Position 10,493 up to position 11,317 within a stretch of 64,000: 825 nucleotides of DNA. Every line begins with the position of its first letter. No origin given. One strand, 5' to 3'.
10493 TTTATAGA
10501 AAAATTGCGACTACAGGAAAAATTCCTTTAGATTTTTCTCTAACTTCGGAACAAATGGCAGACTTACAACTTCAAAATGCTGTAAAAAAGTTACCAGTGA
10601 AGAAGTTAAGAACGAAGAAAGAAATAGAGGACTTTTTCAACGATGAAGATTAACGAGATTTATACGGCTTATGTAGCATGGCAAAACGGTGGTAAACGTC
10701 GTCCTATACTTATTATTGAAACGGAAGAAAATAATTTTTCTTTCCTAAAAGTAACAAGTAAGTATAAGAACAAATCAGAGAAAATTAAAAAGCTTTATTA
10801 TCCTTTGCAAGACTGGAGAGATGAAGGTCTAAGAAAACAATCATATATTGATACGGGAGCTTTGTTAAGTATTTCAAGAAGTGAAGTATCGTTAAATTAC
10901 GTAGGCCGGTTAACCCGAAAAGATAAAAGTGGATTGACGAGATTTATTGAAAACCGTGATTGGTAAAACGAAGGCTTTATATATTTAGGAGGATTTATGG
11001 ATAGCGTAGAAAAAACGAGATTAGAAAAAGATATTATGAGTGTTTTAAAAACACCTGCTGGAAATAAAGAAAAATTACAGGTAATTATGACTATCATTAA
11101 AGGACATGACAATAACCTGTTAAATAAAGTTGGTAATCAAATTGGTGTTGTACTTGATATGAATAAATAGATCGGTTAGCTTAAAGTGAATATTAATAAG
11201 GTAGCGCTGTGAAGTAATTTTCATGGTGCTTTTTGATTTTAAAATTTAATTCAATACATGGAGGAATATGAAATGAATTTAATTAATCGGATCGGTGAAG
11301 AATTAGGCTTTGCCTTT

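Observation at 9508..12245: Three consecutive toxin-antitoxin-like modules in a phage early operon, one with a frameshifted MazF at a G5 tract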

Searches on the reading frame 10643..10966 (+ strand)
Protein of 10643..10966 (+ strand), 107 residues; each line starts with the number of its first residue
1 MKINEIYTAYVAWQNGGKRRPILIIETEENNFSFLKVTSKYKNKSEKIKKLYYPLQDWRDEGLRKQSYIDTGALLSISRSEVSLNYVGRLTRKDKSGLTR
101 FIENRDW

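Call 3: search_protein_families(library=pfam, max_evalue=1, proteins=[window:10643-10963:+])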
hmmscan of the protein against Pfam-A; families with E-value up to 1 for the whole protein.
window:10643-10963:+ (107 aa): 2 families
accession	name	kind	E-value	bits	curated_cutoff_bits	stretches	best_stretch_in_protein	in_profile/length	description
PF02452.23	PemK_toxin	-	0.00025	21.7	23.1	1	5-94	4-97/109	PemK-like, MazF-like toxin of type II toxin-antitoxin system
PF17116.11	T9SS_plug_1st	-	0.097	13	23.9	1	14-85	9-78/126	Type 9 secretion system plug protein 1st domain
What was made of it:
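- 10643..10966 (+): D: divergent MazF/PemK-fold toxin of module 2 (107 aa). Overlaps C by 11 nt. PF02452 21.7 bits, just below cutoff (call 3).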

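Call 13: search_protein_families(library=ncbifam, max_evalue=1, proteins=[window:10643-10963:+])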
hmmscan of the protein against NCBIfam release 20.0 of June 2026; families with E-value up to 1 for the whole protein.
window:10643-10963:+ (107 aa): 3 families
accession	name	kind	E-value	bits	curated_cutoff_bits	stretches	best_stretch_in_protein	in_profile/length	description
NF045891.1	ICE_Mbov_0400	subfamily_domain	0.00081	19.6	55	1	16-83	27-94/152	Mbov_0400 family ICE element protein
NF007460.0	PRK10037.1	equivalog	0.03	13.8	399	1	8-81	19-93/250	cellulose biosynthesis protein BcsQ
NF007205.0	PRK09626.1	equivalog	0.22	11.6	93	1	24-54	71-101/105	2-oxoglutarate-acceptor oxidoreductase subunit OorD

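Call 20: search_solved_structures(query=window:10643-10963:+, max_evalue=10, show_alignments=2)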
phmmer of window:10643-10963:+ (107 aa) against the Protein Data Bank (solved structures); distinct sequences matched with E-value up to 10: 5.
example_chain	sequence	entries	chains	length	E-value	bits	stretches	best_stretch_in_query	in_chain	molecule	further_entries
8ppr_G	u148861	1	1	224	0.36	14.3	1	9-76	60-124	Kinetochore protein Spc25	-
4fz2_A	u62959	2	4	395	0.41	14.1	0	34-64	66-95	tRNA intron endonuclease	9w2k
6ybu_A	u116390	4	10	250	0.96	12.9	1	8-83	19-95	Bacterial cellulose secretion regulator BcsQ | Cell division protein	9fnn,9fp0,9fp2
6ybb_A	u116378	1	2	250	0.96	12.9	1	8-83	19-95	Bacterial cellulose secretion regulator BcsQ, R156E mutant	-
6yar_A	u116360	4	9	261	1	12.8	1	8-83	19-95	Bacterial cellulose secretion regulator BcsQ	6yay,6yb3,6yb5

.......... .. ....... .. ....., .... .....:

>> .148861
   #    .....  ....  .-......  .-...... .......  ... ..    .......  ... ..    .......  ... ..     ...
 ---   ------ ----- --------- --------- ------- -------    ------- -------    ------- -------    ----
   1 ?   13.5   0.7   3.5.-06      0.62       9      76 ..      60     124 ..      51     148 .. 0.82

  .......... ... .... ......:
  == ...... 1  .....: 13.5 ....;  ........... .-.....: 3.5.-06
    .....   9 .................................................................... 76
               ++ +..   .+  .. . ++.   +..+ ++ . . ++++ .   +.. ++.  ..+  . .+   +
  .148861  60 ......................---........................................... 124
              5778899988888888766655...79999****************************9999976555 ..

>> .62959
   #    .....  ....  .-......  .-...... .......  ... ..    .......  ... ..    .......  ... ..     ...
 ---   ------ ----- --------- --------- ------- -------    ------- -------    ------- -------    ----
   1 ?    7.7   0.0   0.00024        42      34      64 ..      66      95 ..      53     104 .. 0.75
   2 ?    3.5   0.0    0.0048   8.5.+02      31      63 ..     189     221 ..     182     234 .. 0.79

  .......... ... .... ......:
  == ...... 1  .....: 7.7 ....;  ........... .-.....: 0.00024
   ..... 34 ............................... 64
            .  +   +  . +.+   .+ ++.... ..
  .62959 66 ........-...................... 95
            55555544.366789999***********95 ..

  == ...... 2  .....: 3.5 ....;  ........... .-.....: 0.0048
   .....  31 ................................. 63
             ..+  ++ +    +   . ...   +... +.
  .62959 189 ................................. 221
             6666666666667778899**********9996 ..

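Call 33: find_homologous_proteins(query=window:10643-10963:+, max_evalue=0.001)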
Query window:10643-10963:+ (107 aa): 43 proteins with E <= 0.001 among 46 candidates.
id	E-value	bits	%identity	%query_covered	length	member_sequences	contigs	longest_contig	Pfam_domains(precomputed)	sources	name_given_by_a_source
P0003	9.3e-64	230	99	100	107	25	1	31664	-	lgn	-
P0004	1.7e-53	197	85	97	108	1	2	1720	-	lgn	-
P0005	1.9e-53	197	85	97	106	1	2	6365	-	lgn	-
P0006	4.2e-49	183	78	97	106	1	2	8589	-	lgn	-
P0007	1.9e-46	174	75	97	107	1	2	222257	-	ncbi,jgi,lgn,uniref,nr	ncbi:MAG: MazF family toxin-antitoxin system [Limosilactobacillus sp.]|jgi:uncharacterized protein (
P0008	4.1e-43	164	72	99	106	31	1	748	-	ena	-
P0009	6.2e-43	163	71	97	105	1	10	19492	-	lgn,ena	-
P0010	1.3e-42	162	71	98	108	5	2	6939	-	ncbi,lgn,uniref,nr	ncbi:MazF family toxin-antitoxin system [Limosilactobacillus reuteri]|uniref:MazF family toxin-antit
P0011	1.5e-38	149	69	95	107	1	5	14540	-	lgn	-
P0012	5.3e-36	141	60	100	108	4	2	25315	-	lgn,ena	-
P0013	7.6e-36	140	59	98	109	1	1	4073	-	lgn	-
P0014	1.1e-32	130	55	96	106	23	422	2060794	-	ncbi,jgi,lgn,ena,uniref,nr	ncbi:MazF family toxin-antitoxin system [Lactobacillus amylovorus]|uniref:MazF family toxin-antitoxi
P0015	3.7e-32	128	54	100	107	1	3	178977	-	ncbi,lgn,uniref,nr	ncbi:type II toxin-antitoxin system PemK/MazF family toxin (plasmid) [Limosilactobacillus reuteri]|u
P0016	8.8e-32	127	54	98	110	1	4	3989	-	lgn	-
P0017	4.2e-31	125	56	98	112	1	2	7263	-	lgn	-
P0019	8.9e-31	124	54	99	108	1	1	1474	PF02452.24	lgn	-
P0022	7.5e-30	121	55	98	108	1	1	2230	PF02452.24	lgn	-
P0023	8.0e-30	121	54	98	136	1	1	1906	PF02452.24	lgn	-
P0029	1.9e-27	113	51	98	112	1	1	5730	PF02452.24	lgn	-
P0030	2.8e-27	113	52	98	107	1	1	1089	PF02452.24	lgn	-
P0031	3.1e-27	113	50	98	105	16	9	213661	PF02452.24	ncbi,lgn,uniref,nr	ncbi:type II toxin-antitoxin system PemK/MazF family toxin (plasmid) [Ligilactobacillus salivarius]|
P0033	3.2e-26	109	53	97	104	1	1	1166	PF02452.24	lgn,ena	-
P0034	5.3e-26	109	49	98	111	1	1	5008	PF02452.24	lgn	-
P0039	2.8e-23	100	49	91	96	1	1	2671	PF02452.24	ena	-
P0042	5.7e-21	92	47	95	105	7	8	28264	PF02452.24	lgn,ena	-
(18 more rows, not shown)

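Call 35: search_solved_structures(query=A4, max_evalue=1, show_alignments=2)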
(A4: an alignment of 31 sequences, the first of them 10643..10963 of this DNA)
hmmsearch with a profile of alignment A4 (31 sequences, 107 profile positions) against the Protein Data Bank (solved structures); distinct sequences matched with E-value up to 1: 4.
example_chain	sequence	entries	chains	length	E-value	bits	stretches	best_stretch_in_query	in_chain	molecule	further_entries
4r03_A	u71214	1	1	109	0.11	16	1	27-59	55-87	Uncharacterized protein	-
1lar_A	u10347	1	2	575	0.18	15.3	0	36-96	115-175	PROTEIN (LAR)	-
6kr4_A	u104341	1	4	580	0.19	15.2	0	36-96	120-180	Receptor-type tyrosine-protein phosphatase F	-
7pzy_0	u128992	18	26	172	0.26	14.8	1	22-97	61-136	60S ribosomal protein L20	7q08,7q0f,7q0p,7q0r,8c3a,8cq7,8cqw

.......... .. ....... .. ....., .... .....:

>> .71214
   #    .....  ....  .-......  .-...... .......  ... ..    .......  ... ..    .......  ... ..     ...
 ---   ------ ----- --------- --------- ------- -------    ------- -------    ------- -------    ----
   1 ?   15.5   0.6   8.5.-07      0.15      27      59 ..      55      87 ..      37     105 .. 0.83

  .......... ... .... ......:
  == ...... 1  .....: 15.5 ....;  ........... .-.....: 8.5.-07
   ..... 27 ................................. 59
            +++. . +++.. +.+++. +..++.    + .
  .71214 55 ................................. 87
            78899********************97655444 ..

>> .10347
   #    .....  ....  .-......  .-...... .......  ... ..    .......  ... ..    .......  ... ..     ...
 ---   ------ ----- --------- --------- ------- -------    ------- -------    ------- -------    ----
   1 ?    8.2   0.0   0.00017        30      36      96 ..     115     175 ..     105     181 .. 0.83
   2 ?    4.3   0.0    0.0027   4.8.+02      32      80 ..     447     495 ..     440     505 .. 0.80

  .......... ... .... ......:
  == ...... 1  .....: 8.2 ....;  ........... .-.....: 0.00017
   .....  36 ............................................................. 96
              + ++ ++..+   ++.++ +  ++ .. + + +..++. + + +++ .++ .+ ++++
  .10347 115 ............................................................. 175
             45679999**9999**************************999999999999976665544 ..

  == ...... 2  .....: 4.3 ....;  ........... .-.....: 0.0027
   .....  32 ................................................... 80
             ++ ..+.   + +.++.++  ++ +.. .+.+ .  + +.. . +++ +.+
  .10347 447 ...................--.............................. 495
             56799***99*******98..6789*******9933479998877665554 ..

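Call 37: search_protein_families(library=pfam, alignment_id=A4, max_evalue=0.01)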
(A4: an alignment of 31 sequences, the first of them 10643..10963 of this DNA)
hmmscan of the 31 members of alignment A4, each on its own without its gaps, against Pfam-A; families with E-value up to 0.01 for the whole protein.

A. member 1, window:10643-10963:+ (107 aa): 1 family
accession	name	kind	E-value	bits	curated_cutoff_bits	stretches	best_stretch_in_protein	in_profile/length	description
PF02452.23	PemK_toxin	-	0.00025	21.7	23.1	1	5-94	4-97/109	PemK-like, MazF-like toxin of type II toxin-antitoxin system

B. families by the number of members that match (of 31 scanned): 2 families
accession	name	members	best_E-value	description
PF02452.23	PemK_toxin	23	2.1e-07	PemK-like, MazF-like toxin of type II toxin-antitoxin system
PF17116.11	T9SS_plug_1st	1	0.0025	Type 9 secretion system plug protein 1st domain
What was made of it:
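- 10643..10966 (+): 23 of 31 family members hit PF02452 (call 37).
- On MazF/PemK toxin (D): 23 of 31 homologues match at E<=0.01 (call 37).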

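Call 47: predict_structure(alignment_id=A4)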
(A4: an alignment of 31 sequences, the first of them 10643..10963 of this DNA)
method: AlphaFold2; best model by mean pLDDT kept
length: 107 residues; sequences in the alignment: 31
mean_pLDDT: 87.4   pTM: 0.80
mean pLDDT of the five models: 87.4, 86.4, 86.4, 85.4, 85.2
residues with pLDDT >= 90: 70; 70-90: 25; 50-70: 9; < 50: 3
segments of 3 or more residues with pLDDT < 50: none
pLDDT, mean of each block of 10 residues (from residue 1): 76 65 92 93 90 96 95 90 91 95 75
secondary structure, 60 per line:
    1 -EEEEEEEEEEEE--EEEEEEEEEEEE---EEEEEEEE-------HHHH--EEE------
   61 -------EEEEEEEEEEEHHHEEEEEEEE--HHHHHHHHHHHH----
elements in order: E2-13 E16-27 E31-38 H46-49 E52-54 E68-78 E82-89 H92-103
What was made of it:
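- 10643..10966 (+): AlphaFold pLDDT 87.4 (call 47).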

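Call 52: fold_search(model_id=the predicted structure, library=pdb)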
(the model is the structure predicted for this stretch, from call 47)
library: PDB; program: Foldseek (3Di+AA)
matches with E <= 10: 820; with E <= 0.001: 64
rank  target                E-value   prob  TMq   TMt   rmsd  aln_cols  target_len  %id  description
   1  5hkc_B                1.9e-05  1.00  0.73  0.70   3.2       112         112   18  Crystal structure of M. tuberculosis MazF-mt3 T52D-F62D mutant in complex with 8-mer RNA (released 2017-01-18)
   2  8zws_B                2.3e-05  1.00  0.69  0.70   3.3       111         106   17  Mtb. MazF-mt3 toxin in compleex with its antitoxin fragmant (released 2025-06-11)
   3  5hkc_A                2.4e-05  1.00  0.70  0.66   4.0       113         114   18  Crystal structure of M. tuberculosis MazF-mt3 T52D-F62D mutant in complex with 8-mer RNA (released 2017-01-18)
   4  5hk3_A                2.7e-05  1.00  0.70  0.67   3.8       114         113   18  Crystal structure of M. tuberculosis MazF-mt3 T52D-F62D mutant in complex with DNA (released 2017-01-18)
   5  5hk0_A                2.8e-05  1.00  0.69  0.68   3.7       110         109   16  Crystal structure of M. tuberculosis MazF-mt3 (Rv1991c) in complex with RNA (released 2017-01-18)
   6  6l29_A                3.0e-05  1.00  0.72  0.65   4.0       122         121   15  The structure of the MazF-mt1 mutant (released 2020-08-05)
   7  6kys_A                4.4e-05  1.00  0.71  0.65   4.5       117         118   14  The structure of the M. tb toxin MazF-mt1 (released 2020-08-05)
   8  4hke_A                5.2e-05  1.00  0.70  0.63   4.4       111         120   14  Crystal Structure of MoxT of Bacillus anthracis (released 2013-11-13)
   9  6l29_B                5.5e-05  1.00  0.71  0.65   3.8       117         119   14  The structure of the MazF-mt1 mutant (released 2020-08-05)
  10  9g2a_B                6.2e-05  1.00  0.70  0.68   3.9       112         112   14  Staphylococcus aureus MazF in complex with nanobody 4 (released 2024-07-17)
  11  7du5_A                7.3e-05  1.00  0.70  0.65   4.5       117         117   14  The structure of the M.tb MazF-mt1 toxin in complex with a fragment of cognate antitoxin (released 2022-01-12)
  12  1ne8                  7.7e-05  1.00  0.71  0.66   4.4       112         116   14  YDCE protein from Bacillus subtilis (released 2003-01-14)
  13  5hk0_B                8.1e-05  1.00  0.68  0.68   3.4       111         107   18  Crystal structure of M. tuberculosis MazF-mt3 (Rv1991c) in complex with RNA (released 2017-01-18)
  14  9g7k_E                8.6e-05  1.00  0.71  0.66   3.8       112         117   12  Staphylococcus aureus MazF in complex with Nanobody 12 (released 2024-07-31)
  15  4mzp_C                8.6e-05  1.00  0.70  0.67   3.9       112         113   14  MazF from S. aureus crystal form III, C2221, 2.7 A (released 2014-05-21)
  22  4mdx_A                1.1e-04  1.00  0.70  0.66   4.3       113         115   15  Crystal structure of Bacillus subtilis MazF in complex with RNA (released 2013-10-23)
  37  4me7_C                2.5e-04  1.00  0.72  0.70   3.4       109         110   15  Crystal structure of Bacillus subtilis toxin MazF in complex with cognate antitoxin MazE (released 2013-10-23)
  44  4me7_A                3.6e-04  1.00  0.70  0.71   3.1       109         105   13  Crystal structure of Bacillus subtilis toxin MazF in complex with cognate antitoxin MazE (released 2013-10-23)
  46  4me7_B                4.1e-04  1.00  0.71  0.71   3.3       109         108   15  Crystal structure of Bacillus subtilis toxin MazF in complex with cognate antitoxin MazE (released 2013-10-23)
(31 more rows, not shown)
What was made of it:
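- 10643..10966 (+): The Foldseek top 50 are all MazF, TM 0.62-0.73 (call 52).
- On MazF/PemK toxin (D): The Foldseek top 50 PDB hits are all MazF or PemK, probability 1.00, TM 0.62-0.73 (call 52).
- Closest known: Bacillus subtilis MazE-MazF. Same: Module 2 pairs a MazF-fold toxin (Foldseek hits include 4me7 and 4mdx; call 52) with an upstream overlapping antitoxin.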

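Call 61: search_protein_families(library=phrogs, max_evalue=0.01, proteins=[window:10643-10963:+])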
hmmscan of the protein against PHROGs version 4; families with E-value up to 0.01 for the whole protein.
window:10643-10963:+ (107 aa): 1 family
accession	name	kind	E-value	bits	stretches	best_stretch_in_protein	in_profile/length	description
phrog_1936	-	moron, auxiliary metabolic gene and host takeover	6.5e-10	40.2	1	2-94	10-107/188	MazF-like growth inhibitor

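Call 62: search_protein_families(library=padloc, max_evalue=0.01, proteins=[window:10643-10963:+])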
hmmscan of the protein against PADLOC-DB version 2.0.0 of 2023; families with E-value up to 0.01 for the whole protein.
window:10643-10963:+ (107 aa): 1 family
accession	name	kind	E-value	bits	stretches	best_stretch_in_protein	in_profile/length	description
PDLC01080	C3a162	-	0.0055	14.9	1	15-69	43-97/139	Unknown function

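Call 75: find_encoding_contigs(protein=window:10643-10966:+, flank=5000, max_places=6)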
Protein window:10643-10966:+ (107 aa): 22 contigs read that carry it; 6 places shown.
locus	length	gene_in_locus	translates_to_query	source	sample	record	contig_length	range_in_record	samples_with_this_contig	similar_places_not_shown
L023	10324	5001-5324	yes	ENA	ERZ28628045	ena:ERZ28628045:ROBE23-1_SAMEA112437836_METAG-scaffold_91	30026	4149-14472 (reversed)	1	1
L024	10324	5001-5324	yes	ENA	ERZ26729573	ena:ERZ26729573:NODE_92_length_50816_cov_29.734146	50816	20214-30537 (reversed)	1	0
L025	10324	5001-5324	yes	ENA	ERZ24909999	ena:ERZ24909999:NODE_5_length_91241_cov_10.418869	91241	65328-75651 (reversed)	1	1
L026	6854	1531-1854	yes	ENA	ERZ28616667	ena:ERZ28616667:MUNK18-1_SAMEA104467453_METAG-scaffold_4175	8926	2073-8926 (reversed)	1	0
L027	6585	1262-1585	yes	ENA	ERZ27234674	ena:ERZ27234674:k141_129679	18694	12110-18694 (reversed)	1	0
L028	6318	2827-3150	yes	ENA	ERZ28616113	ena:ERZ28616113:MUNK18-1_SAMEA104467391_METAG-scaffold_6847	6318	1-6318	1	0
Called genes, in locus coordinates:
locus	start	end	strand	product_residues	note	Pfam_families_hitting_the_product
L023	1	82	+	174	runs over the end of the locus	PF07275:ArdA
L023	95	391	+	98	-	-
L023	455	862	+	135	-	-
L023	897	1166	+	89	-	-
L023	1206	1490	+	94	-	-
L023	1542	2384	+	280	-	PF02767:DNA_pol3_beta_2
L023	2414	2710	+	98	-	-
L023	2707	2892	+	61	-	-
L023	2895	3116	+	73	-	-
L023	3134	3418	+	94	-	-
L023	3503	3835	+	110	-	-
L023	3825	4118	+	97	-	PF05016:ParE_toxin, PF15781:ParE-like_toxin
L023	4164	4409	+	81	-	PF01381:HTH_3, PF13443:HTH_26 (weak)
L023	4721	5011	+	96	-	PF04221:RelB (weak)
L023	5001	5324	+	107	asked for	-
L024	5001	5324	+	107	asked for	-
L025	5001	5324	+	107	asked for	-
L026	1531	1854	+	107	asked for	-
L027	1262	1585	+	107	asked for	-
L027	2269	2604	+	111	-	PF02452:PemK_toxin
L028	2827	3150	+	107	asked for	-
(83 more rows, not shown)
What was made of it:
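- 10643..10966 (+): The identical protein occurs in 63 blocks, and in all six loci shown it follows a RelB gene (call 75).
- C-D-E also occurs next to a Rep3 replication gene on another kind of plasmid (call 75). C-D-E is shared with an ordinary Rep3 plasmid (call 75).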

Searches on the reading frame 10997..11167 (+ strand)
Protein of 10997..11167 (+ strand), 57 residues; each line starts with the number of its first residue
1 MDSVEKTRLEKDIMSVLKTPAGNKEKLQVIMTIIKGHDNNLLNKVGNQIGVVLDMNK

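Call 3: search_protein_families(library=pfam, max_evalue=1, proteins=[window:10997-11167:+])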
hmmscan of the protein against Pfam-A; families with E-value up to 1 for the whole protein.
window:10997-11167:+ (57 aa): 0 families

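Call 13: search_protein_families(library=ncbifam, max_evalue=1, proteins=[window:10997-11167:+])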
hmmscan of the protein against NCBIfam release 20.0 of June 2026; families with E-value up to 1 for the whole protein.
window:10997-11167:+ (57 aa): 1 family
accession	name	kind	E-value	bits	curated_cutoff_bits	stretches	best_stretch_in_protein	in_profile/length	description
TIGR03883.1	DUF2342_F420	subfamily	0.0017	17.6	171.35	1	11-49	222-262/346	uncharacterized protein, coenzyme F420 biosynthesis associated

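Call 61: search_protein_families(library=phrogs, max_evalue=0.01, proteins=[window:10997-11167:+])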
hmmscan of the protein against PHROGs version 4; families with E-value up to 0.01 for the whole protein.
window:10997-11167:+ (57 aa): 0 families

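Call 62: search_protein_families(library=padloc, max_evalue=0.01, proteins=[window:10997-11167:+])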
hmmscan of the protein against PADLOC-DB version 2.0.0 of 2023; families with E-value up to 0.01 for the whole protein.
window:10997-11167:+ (57 aa): 0 families
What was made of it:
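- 10997..11170 (+): E: 57-aa ORF of unknown function that travels with C-D in some contexts. No family hit (calls 3, 13, 61, 62).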
